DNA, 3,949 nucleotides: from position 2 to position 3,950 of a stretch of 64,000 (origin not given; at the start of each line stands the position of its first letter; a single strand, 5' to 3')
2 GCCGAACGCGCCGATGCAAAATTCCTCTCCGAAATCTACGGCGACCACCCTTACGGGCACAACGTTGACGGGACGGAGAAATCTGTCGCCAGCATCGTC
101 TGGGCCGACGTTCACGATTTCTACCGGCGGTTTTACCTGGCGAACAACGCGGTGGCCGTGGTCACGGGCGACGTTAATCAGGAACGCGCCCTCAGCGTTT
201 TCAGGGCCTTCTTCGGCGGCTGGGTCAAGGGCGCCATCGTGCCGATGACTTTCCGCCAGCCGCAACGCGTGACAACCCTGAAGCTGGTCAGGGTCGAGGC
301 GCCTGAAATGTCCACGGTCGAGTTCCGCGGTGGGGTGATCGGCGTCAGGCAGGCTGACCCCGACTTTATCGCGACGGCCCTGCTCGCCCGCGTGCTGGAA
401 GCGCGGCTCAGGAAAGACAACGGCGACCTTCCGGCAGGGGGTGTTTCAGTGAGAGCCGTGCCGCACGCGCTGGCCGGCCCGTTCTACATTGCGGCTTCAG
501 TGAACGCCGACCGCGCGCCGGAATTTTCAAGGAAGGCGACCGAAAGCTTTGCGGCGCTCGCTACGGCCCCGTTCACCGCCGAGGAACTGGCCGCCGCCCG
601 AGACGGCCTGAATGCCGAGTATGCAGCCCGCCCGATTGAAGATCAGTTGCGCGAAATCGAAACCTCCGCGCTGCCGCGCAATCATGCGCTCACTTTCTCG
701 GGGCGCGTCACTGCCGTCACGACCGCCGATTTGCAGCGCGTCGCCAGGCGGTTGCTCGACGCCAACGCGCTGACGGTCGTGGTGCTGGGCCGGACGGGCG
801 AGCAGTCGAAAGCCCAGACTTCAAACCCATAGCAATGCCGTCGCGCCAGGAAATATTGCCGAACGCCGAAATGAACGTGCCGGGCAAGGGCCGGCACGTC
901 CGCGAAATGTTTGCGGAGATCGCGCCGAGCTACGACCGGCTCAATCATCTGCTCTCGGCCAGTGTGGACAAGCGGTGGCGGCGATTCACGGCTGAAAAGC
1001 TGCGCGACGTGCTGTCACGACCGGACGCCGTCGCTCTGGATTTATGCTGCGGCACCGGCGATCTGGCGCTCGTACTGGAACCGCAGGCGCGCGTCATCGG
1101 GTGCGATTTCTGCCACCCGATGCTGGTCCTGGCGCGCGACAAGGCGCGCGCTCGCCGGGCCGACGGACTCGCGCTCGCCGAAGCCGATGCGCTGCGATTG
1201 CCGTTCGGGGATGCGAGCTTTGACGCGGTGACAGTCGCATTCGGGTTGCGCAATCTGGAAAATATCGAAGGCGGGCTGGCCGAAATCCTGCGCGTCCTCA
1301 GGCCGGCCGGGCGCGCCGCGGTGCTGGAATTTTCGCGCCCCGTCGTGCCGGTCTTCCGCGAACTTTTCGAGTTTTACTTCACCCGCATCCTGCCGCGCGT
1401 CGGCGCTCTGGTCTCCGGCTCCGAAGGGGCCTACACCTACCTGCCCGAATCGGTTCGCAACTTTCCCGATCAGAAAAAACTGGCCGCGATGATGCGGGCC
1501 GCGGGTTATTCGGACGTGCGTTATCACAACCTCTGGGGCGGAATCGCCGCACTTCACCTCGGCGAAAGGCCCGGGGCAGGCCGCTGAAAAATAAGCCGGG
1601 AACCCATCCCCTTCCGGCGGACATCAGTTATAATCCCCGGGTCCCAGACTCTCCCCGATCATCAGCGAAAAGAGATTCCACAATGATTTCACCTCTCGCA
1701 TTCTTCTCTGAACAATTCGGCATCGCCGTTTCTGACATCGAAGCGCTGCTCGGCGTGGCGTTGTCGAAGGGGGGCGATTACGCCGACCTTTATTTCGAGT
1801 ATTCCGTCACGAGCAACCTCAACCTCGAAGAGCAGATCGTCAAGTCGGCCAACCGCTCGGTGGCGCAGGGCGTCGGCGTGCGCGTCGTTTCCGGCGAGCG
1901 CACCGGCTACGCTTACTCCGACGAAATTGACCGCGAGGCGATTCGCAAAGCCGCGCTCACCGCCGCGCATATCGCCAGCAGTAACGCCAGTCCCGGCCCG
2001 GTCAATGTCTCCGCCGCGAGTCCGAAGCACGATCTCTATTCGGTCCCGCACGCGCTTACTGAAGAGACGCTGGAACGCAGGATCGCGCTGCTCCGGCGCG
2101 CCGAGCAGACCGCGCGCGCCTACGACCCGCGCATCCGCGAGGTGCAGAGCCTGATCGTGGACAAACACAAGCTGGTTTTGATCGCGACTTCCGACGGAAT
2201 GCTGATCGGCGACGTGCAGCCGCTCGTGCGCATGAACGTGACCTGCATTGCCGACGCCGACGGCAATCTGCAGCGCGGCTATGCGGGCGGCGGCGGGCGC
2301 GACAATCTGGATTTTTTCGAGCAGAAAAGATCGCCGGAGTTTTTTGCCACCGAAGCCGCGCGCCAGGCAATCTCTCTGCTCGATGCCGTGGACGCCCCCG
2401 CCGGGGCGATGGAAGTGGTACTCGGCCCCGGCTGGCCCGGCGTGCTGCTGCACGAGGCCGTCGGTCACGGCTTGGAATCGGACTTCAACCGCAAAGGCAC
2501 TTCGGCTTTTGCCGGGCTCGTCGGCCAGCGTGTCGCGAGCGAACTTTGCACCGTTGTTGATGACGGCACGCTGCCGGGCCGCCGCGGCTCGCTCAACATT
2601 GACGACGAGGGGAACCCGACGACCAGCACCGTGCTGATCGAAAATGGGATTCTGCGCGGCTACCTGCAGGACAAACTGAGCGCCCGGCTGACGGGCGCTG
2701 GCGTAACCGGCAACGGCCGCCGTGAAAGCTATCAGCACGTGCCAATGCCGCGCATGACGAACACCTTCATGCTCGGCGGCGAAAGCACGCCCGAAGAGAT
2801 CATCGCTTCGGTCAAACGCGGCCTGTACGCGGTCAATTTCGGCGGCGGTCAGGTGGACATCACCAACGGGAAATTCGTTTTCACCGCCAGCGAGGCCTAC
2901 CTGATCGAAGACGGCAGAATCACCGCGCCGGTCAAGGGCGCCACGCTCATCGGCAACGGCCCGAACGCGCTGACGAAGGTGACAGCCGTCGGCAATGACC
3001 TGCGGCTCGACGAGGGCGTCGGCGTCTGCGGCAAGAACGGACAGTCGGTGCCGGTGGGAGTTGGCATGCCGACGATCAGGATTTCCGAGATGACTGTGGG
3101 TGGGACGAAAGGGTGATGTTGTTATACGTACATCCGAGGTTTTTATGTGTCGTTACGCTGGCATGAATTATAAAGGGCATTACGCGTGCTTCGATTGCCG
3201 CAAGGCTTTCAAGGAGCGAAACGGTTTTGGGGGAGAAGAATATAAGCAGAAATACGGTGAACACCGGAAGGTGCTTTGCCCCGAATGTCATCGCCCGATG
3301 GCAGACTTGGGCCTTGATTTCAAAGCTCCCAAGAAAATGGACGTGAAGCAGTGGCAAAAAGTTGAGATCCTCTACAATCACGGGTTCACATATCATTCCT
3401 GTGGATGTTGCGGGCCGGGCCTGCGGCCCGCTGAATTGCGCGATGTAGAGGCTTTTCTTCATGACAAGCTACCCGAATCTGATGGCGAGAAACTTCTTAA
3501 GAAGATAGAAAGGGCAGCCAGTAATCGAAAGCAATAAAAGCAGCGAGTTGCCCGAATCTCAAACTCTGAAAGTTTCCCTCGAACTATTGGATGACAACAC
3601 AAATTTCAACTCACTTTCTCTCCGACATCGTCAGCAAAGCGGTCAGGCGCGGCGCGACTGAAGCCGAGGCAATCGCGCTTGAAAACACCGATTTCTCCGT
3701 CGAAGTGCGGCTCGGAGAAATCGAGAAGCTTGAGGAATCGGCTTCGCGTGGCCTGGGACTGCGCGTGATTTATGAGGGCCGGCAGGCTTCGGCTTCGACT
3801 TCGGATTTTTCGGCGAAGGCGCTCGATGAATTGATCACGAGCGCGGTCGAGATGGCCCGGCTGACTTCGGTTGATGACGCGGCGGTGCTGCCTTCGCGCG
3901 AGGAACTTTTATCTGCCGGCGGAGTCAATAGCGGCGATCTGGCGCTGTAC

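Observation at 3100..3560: Low-GC Cys-rich zinc-ribbon ORF inserted exactly between tldD and pmbA (tldE)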

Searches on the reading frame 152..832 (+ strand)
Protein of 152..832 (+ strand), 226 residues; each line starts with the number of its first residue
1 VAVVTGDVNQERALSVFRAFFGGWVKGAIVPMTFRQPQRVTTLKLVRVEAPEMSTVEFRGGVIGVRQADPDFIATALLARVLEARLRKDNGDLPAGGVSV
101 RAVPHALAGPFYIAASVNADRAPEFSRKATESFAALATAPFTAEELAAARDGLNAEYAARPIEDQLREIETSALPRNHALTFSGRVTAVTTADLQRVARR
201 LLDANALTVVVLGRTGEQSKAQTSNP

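Call 82: search_protein_families(library=pfam, proteins=[window:152-832:+], max_evalue=0.001)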
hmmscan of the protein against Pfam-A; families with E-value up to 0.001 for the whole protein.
window:152-832:+ (226 aa): 1 family
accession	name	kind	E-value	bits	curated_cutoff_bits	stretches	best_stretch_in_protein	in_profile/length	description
PF05193.26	Peptidase_M16_C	-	6.1e-10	39.7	23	1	3-153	23-181/181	Peptidase M16 inactive domain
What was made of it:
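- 152..832 (+): C-terminal part of an M16-family peptidase (synteny marker). Pfam Peptidase_M16_C, E 6e-10 (call 82).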

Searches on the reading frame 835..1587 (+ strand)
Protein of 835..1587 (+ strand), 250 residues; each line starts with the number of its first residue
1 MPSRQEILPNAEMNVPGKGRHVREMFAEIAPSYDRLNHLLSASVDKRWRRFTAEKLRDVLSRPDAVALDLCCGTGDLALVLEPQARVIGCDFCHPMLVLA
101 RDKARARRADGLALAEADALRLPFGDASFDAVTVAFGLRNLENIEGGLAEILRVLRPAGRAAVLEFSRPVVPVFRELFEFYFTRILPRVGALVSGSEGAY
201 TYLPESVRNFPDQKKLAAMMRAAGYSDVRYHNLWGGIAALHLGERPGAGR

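Call 82: search_protein_families(library=pfam, proteins=[window:835-1587:+], max_evalue=0.001)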
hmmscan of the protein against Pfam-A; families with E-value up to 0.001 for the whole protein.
window:835-1587:+ (250 aa): 6 families
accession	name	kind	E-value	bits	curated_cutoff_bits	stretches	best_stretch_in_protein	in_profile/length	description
PF01209.24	Ubie_methyltran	-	3.1e-62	210.4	20.1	1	19-243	6-231/233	ubiE/COQ5 methyltransferase family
PF08241.18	Methyltransf_11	-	1.6e-18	67.5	21.2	1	68-162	1-94/95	Methyltransferase domain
PF13649.12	Methyltransf_25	-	1.8e-18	67.5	27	1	68-159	2-97/97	Methyltransferase domain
PF13847.12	Methyltransf_31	-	3.5e-12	46.6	27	1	64-217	4-138/145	Methyltransferase domain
PF08242.18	Methyltransf_12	-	1.6e-10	42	30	1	68-160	1-97/98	Methyltransferase domain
PF13489.12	Methyltransf_23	-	1.3e-07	32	27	1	53-228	10-162/164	Methyltransferase domain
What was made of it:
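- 835..1587 (+): UbiE/COQ5-type methyltransferase (synteny marker). Pfam Ubie_methyltran, 210 bits (call 82).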

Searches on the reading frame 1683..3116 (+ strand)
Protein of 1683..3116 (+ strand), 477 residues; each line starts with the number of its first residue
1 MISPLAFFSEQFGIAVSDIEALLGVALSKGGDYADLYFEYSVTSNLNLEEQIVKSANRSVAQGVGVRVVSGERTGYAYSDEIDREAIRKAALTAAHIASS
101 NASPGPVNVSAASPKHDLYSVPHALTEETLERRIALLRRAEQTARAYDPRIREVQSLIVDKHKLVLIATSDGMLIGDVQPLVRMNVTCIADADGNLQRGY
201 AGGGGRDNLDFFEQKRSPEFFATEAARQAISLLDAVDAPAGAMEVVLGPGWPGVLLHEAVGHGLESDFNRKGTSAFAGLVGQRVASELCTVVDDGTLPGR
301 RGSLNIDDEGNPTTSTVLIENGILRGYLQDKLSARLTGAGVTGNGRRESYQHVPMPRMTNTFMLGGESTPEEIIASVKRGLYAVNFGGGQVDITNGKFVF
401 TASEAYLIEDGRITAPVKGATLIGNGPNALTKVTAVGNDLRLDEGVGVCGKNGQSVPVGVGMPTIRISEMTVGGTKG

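Call 4: search_protein_families(library=pfam, proteins=[window:1683-3116:+], max_evalue=1)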
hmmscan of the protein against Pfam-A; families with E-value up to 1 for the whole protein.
window:1683-3116:+ (477 aa): 3 families
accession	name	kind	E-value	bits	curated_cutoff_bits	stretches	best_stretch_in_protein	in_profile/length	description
PF19289.4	PmbA_TldD_3rd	-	1.9e-68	230.3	22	1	241-474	2-220/220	PmbA/TldA metallopeptidase C-terminal domain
PF19290.4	PmbA_TldD_2nd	-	8.2e-21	74.9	20.9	1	127-233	5-109/109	PmbA/TldA metallopeptidase central domain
PF01523.21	PmbA_TldD_1st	-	5.2e-15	55.8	20.9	1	34-98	1-65/65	PmbA/TldA metallopeptidase domain 1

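Call 5: search_protein_families(library=ncbifam, proteins=[window:1683-3116:+], max_evalue=1)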
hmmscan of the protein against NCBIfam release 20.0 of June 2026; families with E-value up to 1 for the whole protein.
window:1683-3116:+ (477 aa): 3 families
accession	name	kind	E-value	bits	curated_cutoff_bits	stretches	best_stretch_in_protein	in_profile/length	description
NF008006.0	PRK10735.1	equivalog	2.1e-179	597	513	1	13-475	15-480/481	metalloprotease TldD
NF040952.1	Arch_mtprotase_TldD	equivalog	7.4e-68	229.3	635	1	23-473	4-443/443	zinc metalloprotease TldD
NF008268.0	PRK11040.1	equivalog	3.7e-24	85.2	438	1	63-441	61-426/446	metalloprotease PmbA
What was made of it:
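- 1683..3116 (+): tldD, intact, 477 aa. NCBIfam TldD equivalog at 597 bits (cutoff 513) and three PmbA_TldD Pfam domains (calls 4, 5).
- On FmdB / CxxC_CxxC_SSSS (TIGR02605, PF09723): The window protein has no hit at E<=1 (calls 4, 5).
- Closest known: Generic Cys4 zinc-ribbon proteins. Different: The window protein hits no zinc-ribbon model even at E<=1 (calls 4, 5).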

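Call 24: find_homologous_proteins(query=window:1683-3116:+, max_evalue=1e-100)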
Query window:1683-3116:+ (477 aa): 8000 proteins with E <= 1e-100 among 8000 candidates; the best 120 are listed.
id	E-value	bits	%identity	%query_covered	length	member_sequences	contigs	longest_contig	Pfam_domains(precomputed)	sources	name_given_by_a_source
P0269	0.0e+0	1047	100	100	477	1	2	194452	PF01523.22,PF19290.5,PF19289.5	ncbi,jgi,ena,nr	ncbi:MAG TPA: metalloprotease TldD [Blastocatellia bacterium]|nr:metalloprotease TldD [Blastocatelli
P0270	4.4e-274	927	87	100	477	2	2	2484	PF01523.22,PF19290.5,PF19289.5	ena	-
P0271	6.6e-273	923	86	100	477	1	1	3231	PF01523.22,PF19290.5,PF19289.5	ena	-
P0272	3.3e-269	911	84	100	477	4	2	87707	PF01523.22,PF19290.5,PF19289.5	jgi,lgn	jgi:TldD protein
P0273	5.3e-269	911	84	100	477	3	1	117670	PF01523.22,PF19290.5,PF19289.5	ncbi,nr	ncbi:MAG TPA: metalloprotease TldD [Blastocatellia bacterium]|nr:metalloprotease TldD [Blastocatelli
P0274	3.6e-264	895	84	100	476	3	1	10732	PF01523.22,PF19290.5,PF19289.5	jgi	jgi:TldD protein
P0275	9.2e-261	883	83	100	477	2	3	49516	PF01523.22,PF19290.5,PF19289.5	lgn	-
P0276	5.4e-260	881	82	100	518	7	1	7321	PF01523.22,PF19290.5,PF19289.5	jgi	jgi:TldD protein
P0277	3.4e-251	852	80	100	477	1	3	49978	PF01523.22,PF19290.5,PF19289.5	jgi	jgi:TldD protein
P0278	3.7e-250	848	79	100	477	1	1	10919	PF01523.22,PF19290.5,PF19289.5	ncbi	ncbi:MAG: metalloprotease TldD [Blastocatellia bacterium]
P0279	2.3e-248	843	78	100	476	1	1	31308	PF01523.22,PF19290.5,PF19289.5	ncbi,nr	ncbi:MAG: metalloprotease TldD [Blastocatellia bacterium]|nr:metalloprotease TldD [Blastocatellia ba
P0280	8.9e-248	841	79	100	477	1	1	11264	PF01523.22,PF19290.5,PF19289.5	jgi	jgi:TldD protein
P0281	9.7e-247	837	79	100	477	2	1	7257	PF01523.22,PF19290.5,PF19289.5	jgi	jgi:TldD protein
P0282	6.1e-246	835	79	100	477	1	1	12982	PF01523.22,PF19290.5,PF19289.5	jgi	jgi:TldD protein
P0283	8.0e-245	831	77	100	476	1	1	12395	PF01523.22,PF19290.5,PF19289.5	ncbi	ncbi:MAG: metalloprotease TldD [Blastocatellia bacterium]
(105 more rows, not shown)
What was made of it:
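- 1683..3116 (+): Relatives have the same 477-aa length (call 24).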

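Call 27: find_encoding_contigs(protein=P0273, flank=3000, max_places=2)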
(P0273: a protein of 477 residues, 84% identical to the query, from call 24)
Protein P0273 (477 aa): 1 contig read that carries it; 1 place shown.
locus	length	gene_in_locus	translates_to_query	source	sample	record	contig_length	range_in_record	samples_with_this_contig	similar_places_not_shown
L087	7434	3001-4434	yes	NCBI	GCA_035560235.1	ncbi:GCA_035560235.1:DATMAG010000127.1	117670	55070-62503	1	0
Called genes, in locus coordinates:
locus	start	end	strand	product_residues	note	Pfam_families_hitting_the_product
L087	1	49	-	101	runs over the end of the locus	PF03486:HI0933_like (weak), PF00890:FAD_binding_2 (weak), PF01266:DAO (weak), PF13450:NAD_binding_8 (weak)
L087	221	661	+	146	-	PF06491:Disulph_isomer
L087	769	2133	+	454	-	PF05193:Peptidase_M16_C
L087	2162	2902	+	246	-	PF01209:Ubie_methyltran, PF13489:Methyltransf_23, PF13847:Methyltransf_31, PF08241:Methyltransf_11, PF08242:Methyltransf_12, PF13649:Methyltransf_25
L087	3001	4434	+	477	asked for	PF01523:PmbA_TldD_1st, PF19290:PmbA_TldD_2nd, PF19289:PmbA_TldD_3rd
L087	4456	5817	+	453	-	PF01523:PmbA_TldD_1st, PF19290:PmbA_TldD_2nd, PF19289:PmbA_TldD_3rd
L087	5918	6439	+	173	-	-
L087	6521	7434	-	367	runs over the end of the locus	PF00905:Transpeptidase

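Call 28: find_encoding_contigs(protein=P0272, flank=3000, max_places=2)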
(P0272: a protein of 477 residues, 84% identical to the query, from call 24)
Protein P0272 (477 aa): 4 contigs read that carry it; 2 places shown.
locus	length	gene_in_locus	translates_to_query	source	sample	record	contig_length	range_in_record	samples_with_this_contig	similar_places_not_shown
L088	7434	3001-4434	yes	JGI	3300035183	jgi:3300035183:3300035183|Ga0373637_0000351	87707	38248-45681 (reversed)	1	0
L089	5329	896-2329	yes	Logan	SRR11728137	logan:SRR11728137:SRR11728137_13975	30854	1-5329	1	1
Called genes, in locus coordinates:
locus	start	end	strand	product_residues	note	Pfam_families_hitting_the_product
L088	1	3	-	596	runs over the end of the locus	PF00732:GMC_oxred_N, PF00890:FAD_binding_2 (weak), PF01266:DAO (weak), PF05199:GMC_oxred_C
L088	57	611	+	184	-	PF06491:Disulph_isomer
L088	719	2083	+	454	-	PF05193:Peptidase_M16_C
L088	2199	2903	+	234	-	PF01209:Ubie_methyltran, PF13489:Methyltransf_23, PF13847:Methyltransf_31, PF08241:Methyltransf_11, PF08242:Methyltransf_12, PF13649:Methyltransf_25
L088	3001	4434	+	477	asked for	PF01523:PmbA_TldD_1st, PF19290:PmbA_TldD_2nd, PF19289:PmbA_TldD_3rd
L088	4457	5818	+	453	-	PF01523:PmbA_TldD_1st, PF19290:PmbA_TldD_2nd, PF19289:PmbA_TldD_3rd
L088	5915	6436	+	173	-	-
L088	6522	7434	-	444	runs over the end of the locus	PF00905:Transpeptidase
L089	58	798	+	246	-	PF01209:Ubie_methyltran, PF13489:Methyltransf_23, PF13847:Methyltransf_31, PF08241:Methyltransf_11, PF08242:Methyltransf_12, PF13649:Methyltransf_25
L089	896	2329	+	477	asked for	PF01523:PmbA_TldD_1st, PF19290:PmbA_TldD_2nd, PF19289:PmbA_TldD_3rd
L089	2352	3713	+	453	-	PF01523:PmbA_TldD_1st, PF19290:PmbA_TldD_2nd, PF19289:PmbA_TldD_3rd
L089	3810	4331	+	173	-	-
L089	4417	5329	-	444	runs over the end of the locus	PF00905:Transpeptidase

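Call 29: find_encoding_contigs(protein=P0271, flank=3000, max_places=2)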
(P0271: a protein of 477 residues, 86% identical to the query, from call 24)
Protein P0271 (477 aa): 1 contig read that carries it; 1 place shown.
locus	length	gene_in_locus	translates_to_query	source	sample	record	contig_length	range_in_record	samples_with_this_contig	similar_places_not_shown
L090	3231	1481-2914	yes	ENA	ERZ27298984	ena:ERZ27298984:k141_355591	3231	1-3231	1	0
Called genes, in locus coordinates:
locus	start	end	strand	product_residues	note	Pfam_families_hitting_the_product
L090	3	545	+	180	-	?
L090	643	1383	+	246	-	PF01209:Ubie_methyltran, PF13489:Methyltransf_23, PF13847:Methyltransf_31, PF08241:Methyltransf_11, PF08242:Methyltransf_12, PF13649:Methyltransf_25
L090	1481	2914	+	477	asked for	PF01523:PmbA_TldD_1st, PF19290:PmbA_TldD_2nd, PF19289:PmbA_TldD_3rd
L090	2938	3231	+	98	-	?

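Call 70: find_encoding_contigs(protein=P0269, flank=3000, max_places=4)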
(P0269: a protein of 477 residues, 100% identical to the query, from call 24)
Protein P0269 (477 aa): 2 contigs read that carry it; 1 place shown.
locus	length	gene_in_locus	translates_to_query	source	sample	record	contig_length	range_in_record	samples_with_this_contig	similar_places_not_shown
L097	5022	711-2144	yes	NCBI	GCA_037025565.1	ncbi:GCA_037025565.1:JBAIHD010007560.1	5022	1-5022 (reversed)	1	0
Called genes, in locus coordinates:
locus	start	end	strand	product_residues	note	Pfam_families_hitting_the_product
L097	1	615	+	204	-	?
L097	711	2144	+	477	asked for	PF01523:PmbA_TldD_1st, PF19290:PmbA_TldD_2nd, PF19289:PmbA_TldD_3rd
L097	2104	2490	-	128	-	-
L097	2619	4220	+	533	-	-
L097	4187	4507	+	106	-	-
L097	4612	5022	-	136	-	?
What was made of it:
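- A second assembly's gene caller chose the antisense 128-aa ORF instead (call 70).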

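Call 71: find_encoding_contigs(protein=P0270, flank=3000, max_places=3)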
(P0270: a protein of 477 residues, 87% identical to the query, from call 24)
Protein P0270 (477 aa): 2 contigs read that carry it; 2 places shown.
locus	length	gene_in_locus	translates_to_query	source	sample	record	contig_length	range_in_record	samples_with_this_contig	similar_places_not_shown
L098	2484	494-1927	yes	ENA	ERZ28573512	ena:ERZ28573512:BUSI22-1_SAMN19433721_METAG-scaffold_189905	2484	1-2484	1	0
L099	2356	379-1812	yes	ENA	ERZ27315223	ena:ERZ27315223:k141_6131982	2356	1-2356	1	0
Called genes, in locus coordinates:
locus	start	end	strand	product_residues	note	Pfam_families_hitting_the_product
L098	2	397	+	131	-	?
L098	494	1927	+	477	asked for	PF01523:PmbA_TldD_1st, PF19290:PmbA_TldD_2nd, PF19289:PmbA_TldD_3rd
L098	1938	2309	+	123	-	PF04255:DUF433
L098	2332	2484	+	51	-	?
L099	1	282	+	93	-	?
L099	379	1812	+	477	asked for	PF01523:PmbA_TldD_1st, PF19290:PmbA_TldD_2nd, PF19289:PmbA_TldD_3rd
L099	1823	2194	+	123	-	PF04255:DUF433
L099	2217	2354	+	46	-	?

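Call 76: search_protein_families(library=pfam, proteins=[L098:1938-2306:+], max_evalue=0.01)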
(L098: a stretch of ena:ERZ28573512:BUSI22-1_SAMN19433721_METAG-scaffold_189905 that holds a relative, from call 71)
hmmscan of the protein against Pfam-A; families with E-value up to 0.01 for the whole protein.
L098:1938-2306:+ (123 aa): 1 family
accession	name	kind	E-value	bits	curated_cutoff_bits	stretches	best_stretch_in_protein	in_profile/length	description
PF04255.20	DUF433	-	2.5e-11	43.7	23.6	1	17-64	9-56/56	Protein of unknown function (DUF433)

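Call 78: find_encoding_contigs(protein=P0275, flank=3000, max_places=3)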
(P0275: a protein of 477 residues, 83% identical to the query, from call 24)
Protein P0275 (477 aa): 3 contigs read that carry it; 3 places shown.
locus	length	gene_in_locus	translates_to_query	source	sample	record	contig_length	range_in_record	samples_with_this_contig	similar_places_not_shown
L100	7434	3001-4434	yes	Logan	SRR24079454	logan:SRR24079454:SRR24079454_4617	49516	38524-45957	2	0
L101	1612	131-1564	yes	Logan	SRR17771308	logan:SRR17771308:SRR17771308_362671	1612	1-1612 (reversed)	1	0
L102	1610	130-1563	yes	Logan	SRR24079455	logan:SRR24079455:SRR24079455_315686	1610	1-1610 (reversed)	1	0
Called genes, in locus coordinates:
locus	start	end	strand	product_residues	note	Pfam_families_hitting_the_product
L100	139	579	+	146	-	PF06491:Disulph_isomer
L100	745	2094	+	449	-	PF05193:Peptidase_M16_C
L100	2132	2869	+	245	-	PF01209:Ubie_methyltran, PF05148:Methyltransf_8 (faint), PF13489:Methyltransf_23, PF13847:Methyltransf_31, PF08241:Methyltransf_11, PF08242:Methyltransf_12, PF13649:Methyltransf_25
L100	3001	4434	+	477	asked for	PF01523:PmbA_TldD_1st, PF19290:PmbA_TldD_2nd, PF19289:PmbA_TldD_3rd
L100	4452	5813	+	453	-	PF01523:PmbA_TldD_1st, PF19290:PmbA_TldD_2nd, PF19289:PmbA_TldD_3rd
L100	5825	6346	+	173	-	-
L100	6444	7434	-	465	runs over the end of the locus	PF00905:Transpeptidase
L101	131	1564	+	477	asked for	PF01523:PmbA_TldD_1st, PF19290:PmbA_TldD_2nd, PF19289:PmbA_TldD_3rd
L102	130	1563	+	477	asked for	PF01523:PmbA_TldD_1st, PF19290:PmbA_TldD_2nd, PF19289:PmbA_TldD_3rd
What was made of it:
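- On TldD/PmbA-associated partner or substrate: L087, L088/L089, L090 and L100 (83-86% TldD identity) have 17-23-nt spacers (calls 27-29, 78).
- Four close relatives with the same operon lack the gene (calls 27-29, 78).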

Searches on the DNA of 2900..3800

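Call 65: search_rna_families(source=window, start=2900, end=3800, threshold=evalue, max_evalue=1)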
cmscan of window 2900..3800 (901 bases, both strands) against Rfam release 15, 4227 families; matches with E-value up to 1: 1.
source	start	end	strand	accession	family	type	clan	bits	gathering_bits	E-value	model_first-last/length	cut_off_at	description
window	3418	3470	-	RF01168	SNORD126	Gene; snRNA; snoRNA; CD-box;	-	18.8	55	0.74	1-77/77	no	Small nucleolar RNA SNORD126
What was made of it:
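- Rfam finds nothing credible in the region (call 65).
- Tried and rejected: Rfam over 2900-3800 gave only a chance snoRNA hit at E 0.74 (call 65).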
